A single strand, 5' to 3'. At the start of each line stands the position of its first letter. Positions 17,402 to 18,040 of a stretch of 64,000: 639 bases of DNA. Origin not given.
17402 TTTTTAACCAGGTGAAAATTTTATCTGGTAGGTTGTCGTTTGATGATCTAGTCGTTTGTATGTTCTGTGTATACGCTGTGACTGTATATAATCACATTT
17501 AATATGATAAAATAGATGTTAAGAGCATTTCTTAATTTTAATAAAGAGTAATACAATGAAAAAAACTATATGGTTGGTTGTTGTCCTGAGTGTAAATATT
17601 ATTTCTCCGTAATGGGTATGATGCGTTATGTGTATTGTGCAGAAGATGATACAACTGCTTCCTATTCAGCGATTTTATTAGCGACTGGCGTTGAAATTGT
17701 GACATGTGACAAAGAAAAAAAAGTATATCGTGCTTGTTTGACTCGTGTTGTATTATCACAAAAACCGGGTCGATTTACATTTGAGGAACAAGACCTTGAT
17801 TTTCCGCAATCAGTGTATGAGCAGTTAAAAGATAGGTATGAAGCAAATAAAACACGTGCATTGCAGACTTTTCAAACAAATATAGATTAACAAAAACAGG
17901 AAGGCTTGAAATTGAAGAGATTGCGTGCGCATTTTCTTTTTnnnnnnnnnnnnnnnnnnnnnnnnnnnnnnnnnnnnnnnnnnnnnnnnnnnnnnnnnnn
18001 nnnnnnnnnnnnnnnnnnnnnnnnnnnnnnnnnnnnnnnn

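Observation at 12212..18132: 5.5-kb AT-rich island at the 3' end of alr, bounded by a 186-bp near-perfect direct repeat, with no integrase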

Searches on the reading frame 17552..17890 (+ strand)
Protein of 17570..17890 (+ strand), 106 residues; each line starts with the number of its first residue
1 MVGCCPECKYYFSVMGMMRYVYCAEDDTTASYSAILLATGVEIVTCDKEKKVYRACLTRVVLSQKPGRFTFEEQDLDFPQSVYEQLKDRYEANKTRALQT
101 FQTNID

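Call 6: search_protein_families(library=pfam, proteins=[window:17570-17890:+], max_evalue=0.01)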
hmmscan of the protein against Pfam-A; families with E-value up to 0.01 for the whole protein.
window:17570-17890:+ (106 aa): 0 families

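Call 21: search_protein_families(library=pfam, proteins=[window:17570-17890:+], max_evalue=10)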
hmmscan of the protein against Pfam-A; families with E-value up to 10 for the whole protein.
window:17570-17890:+ (106 aa): 1 family
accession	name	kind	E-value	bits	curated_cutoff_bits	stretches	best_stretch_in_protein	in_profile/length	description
PF25208.1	DUF7838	-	0.42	11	28.5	1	45-65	11-31/55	Domain of unknown function (DUF7838)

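Call 95: search_protein_families(library=pfam, alignment_id=A11, max_evalue=0.1)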
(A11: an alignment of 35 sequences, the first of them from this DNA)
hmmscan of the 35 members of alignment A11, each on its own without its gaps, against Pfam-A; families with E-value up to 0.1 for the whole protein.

A. member 1, seq(112 aa): 0 families

B. families by the number of members that match (of 35 scanned): 3 families
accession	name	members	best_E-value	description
PF10203.14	Pet191_N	1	0.0005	Cytochrome c oxidase assembly protein PET191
PF20180.4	UQCC2_CBP6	1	0.013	Complex III assembly factor UQCC2/CBP6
PF23538.1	Teneurin_ABD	1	0.048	Teneurin antibiotic-binding-like domain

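Call 96: search_protein_families(library=phrogs, proteins=[window:17570-17890:+], max_evalue=0.01)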
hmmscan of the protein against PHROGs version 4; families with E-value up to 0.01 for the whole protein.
window:17570-17890:+ (106 aa): 0 families
